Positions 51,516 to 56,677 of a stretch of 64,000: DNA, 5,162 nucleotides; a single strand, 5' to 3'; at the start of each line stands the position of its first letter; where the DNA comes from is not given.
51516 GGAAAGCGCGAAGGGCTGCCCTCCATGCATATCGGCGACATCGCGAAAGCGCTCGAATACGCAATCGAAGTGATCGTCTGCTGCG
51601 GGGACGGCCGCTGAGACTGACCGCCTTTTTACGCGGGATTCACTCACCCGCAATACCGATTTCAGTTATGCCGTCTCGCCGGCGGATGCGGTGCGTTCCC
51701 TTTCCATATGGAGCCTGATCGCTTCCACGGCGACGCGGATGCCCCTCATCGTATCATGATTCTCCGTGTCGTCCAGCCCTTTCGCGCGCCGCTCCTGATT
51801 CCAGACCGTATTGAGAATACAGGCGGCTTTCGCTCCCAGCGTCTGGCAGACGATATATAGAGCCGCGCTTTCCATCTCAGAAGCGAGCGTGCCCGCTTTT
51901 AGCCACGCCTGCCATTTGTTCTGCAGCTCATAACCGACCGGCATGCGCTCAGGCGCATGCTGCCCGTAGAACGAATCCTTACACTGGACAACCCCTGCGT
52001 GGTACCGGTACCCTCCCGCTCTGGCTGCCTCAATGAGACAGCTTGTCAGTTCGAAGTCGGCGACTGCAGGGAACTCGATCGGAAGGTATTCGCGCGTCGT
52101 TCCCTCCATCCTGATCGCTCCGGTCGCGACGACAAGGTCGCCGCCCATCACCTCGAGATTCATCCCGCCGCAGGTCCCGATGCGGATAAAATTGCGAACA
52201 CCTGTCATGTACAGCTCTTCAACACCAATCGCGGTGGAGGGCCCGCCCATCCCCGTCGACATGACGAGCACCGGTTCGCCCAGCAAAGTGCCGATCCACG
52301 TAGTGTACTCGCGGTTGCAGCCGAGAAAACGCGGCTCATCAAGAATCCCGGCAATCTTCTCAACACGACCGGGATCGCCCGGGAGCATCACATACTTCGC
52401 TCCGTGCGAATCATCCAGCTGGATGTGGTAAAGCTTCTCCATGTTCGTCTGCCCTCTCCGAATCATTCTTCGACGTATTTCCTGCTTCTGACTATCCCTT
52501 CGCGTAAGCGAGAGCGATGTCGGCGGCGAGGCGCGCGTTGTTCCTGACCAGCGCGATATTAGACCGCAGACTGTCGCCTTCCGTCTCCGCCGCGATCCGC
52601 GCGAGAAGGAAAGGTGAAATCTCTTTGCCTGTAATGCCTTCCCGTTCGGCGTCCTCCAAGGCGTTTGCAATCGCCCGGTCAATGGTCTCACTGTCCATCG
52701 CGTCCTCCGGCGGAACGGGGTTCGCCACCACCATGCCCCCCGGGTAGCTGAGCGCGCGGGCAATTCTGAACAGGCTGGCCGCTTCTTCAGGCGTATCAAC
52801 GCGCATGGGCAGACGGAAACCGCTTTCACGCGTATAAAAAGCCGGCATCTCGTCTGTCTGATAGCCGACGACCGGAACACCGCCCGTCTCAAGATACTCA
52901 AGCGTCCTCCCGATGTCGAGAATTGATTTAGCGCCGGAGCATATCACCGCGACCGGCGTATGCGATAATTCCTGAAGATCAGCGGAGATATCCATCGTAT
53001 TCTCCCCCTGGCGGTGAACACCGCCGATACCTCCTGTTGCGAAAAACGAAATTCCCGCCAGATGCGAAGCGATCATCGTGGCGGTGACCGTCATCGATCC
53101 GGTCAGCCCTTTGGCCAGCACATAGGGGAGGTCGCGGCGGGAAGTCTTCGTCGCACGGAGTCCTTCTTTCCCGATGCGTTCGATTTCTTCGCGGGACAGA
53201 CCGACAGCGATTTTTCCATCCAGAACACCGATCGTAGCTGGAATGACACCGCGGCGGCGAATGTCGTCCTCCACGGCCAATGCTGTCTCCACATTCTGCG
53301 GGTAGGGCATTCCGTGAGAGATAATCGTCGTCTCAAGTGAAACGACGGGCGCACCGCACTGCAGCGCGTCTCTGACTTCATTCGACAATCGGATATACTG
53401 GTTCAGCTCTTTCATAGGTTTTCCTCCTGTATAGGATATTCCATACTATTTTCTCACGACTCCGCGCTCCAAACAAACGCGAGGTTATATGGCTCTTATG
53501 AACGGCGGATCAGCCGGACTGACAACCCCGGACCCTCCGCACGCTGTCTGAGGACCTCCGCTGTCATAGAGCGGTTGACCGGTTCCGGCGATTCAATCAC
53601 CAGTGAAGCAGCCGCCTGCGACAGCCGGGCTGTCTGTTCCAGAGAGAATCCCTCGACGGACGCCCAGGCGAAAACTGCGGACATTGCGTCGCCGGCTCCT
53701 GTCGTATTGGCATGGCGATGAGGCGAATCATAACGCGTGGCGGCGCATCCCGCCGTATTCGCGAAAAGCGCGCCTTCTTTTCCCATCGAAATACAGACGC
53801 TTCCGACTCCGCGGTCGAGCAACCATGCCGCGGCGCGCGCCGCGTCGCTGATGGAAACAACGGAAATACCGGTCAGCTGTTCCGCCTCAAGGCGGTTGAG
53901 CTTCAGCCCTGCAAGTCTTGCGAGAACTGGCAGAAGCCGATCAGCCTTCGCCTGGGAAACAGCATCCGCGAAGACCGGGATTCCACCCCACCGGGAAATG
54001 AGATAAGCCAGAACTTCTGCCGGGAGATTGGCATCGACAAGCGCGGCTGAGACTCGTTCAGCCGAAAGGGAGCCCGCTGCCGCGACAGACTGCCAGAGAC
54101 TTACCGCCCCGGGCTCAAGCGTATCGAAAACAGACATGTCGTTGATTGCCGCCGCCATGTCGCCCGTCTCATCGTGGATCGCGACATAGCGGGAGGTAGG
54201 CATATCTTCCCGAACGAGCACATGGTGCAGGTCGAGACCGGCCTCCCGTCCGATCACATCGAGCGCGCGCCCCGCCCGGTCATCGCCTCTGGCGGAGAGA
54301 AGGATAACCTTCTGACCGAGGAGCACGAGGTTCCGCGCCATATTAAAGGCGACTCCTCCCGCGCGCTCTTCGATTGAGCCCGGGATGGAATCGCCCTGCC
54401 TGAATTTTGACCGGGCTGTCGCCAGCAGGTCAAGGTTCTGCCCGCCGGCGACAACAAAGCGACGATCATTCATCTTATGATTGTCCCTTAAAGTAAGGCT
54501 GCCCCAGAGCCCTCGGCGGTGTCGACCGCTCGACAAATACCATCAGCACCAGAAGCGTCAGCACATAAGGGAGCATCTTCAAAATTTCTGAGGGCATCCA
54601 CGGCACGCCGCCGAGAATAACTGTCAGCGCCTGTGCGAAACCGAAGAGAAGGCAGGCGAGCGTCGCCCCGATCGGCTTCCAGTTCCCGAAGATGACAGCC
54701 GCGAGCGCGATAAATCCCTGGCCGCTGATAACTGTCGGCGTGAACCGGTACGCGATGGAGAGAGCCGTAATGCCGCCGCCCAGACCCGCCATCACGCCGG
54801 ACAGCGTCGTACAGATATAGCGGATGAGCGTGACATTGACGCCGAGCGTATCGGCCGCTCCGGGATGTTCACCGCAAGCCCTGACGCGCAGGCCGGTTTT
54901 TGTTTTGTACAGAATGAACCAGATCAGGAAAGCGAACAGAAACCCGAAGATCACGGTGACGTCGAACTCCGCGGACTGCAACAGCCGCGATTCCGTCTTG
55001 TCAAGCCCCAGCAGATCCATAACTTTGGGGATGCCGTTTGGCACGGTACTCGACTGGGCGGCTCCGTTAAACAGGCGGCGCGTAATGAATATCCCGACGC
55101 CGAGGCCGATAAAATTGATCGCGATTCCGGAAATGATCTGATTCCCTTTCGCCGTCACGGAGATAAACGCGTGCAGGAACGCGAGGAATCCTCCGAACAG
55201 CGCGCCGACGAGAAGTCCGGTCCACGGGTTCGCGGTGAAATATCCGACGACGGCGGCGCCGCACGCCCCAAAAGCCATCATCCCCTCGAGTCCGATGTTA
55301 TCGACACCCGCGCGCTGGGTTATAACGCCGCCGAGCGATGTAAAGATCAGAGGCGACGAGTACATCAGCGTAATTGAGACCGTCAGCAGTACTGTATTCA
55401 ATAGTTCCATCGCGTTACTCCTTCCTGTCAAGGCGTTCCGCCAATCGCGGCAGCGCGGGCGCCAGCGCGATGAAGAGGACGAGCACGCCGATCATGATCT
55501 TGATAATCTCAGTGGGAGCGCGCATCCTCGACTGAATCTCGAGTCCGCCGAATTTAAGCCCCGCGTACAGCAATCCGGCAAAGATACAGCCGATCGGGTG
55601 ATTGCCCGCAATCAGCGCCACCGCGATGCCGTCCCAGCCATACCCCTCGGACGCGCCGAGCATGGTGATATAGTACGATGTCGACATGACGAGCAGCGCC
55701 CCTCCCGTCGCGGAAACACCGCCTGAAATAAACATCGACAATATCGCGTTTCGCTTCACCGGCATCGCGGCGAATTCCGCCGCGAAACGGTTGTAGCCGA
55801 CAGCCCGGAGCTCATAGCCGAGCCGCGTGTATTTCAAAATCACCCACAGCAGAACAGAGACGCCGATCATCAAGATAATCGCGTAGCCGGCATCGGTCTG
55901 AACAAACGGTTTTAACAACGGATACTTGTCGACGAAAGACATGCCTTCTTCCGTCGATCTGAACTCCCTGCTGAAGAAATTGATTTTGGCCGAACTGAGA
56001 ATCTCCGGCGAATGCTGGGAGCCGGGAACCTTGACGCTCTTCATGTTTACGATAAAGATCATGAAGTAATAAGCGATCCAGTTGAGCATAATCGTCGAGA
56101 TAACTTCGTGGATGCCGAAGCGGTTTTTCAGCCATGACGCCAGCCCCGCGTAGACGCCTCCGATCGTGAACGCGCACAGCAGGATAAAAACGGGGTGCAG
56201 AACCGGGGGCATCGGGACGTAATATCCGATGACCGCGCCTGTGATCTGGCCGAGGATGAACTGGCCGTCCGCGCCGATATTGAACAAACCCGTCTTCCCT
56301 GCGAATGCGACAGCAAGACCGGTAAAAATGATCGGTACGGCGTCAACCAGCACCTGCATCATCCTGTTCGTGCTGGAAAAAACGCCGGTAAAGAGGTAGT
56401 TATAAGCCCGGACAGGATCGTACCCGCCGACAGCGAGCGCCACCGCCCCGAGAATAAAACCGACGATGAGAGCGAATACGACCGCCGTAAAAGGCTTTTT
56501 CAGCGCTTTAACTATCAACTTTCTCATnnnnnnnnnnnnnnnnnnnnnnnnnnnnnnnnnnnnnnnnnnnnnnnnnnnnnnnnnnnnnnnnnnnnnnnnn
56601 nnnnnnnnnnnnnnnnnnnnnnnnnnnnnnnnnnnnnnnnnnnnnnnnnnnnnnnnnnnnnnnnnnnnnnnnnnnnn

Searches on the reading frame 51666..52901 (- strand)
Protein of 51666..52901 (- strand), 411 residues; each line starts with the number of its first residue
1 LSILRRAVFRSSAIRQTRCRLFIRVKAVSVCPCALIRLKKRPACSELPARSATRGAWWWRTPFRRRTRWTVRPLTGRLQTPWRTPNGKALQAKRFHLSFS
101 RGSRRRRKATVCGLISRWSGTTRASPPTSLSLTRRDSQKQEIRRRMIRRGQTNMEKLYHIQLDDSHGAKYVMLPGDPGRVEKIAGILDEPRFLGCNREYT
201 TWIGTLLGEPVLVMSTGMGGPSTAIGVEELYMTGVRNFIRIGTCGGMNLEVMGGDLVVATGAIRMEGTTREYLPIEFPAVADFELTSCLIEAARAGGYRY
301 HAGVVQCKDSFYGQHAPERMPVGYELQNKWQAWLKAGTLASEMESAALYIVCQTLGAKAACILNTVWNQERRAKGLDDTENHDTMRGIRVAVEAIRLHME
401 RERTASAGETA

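Call 23: search_protein_families(library=pfam, proteins=[window:51666-52901:-], max_evalue=0.00001)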
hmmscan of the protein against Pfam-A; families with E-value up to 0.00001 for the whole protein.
window:51666-52901:- (411 aa): 1 family
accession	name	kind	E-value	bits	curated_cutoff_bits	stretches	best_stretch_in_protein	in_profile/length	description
PF01048.26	PNP_UDP_1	-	2.5e-38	132.2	25.1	1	169-368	1-198/233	Phosphorylase superfamily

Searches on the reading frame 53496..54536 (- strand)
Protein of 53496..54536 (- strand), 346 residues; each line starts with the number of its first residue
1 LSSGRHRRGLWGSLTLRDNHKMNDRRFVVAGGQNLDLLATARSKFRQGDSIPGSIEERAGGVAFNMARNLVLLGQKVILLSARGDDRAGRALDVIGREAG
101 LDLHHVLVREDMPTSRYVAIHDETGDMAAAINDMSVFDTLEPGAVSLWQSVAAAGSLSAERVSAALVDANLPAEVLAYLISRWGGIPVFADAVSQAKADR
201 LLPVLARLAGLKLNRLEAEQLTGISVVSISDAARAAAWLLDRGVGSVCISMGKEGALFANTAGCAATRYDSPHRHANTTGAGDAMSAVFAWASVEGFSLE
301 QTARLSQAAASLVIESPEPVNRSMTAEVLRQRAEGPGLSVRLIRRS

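Call 23: search_protein_families(library=pfam, proteins=[window:53496-54536:-], max_evalue=0.00001)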
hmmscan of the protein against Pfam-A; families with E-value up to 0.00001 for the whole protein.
window:53496-54536:- (346 aa): 1 family
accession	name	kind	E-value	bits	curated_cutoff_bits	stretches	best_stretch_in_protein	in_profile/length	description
PF00294.29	PfkB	-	4.1e-37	128.6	25.8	1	34-320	11-296/302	pfkB family carbohydrate kinase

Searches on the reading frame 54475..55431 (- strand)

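Call 23: search_protein_families(library=pfam, proteins=[window:54475-55431:-], max_evalue=0.00001)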
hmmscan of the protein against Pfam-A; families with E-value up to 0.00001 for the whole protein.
window:54475-55431:- (318 aa): 1 family
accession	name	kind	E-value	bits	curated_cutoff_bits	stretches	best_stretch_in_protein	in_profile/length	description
PF02653.21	BPD_transp_2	-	1.7e-42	145.9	26.8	1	20-296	4-269/269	Branched-chain amino acid transport system / permease component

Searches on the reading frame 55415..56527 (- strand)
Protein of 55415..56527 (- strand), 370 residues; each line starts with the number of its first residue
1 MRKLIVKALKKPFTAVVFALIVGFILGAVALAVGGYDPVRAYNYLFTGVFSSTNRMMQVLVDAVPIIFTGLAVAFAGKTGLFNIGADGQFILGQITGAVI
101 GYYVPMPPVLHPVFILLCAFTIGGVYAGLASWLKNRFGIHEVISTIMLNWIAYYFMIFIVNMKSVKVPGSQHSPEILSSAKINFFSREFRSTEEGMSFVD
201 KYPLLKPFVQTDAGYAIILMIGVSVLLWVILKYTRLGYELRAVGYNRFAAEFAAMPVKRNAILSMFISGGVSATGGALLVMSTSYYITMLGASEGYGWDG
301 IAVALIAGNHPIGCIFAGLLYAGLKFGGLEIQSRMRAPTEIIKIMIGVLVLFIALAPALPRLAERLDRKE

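Call 23: search_protein_families(library=pfam, proteins=[window:55415-56527:-], max_evalue=0.00001)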
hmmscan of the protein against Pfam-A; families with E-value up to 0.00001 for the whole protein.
window:55415-56527:- (370 aa): 1 family
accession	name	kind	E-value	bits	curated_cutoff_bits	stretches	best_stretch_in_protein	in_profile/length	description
PF02653.21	BPD_transp_2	-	7.1e-40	137.3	26.8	1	56-353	2-268/269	Branched-chain amino acid transport system / permease component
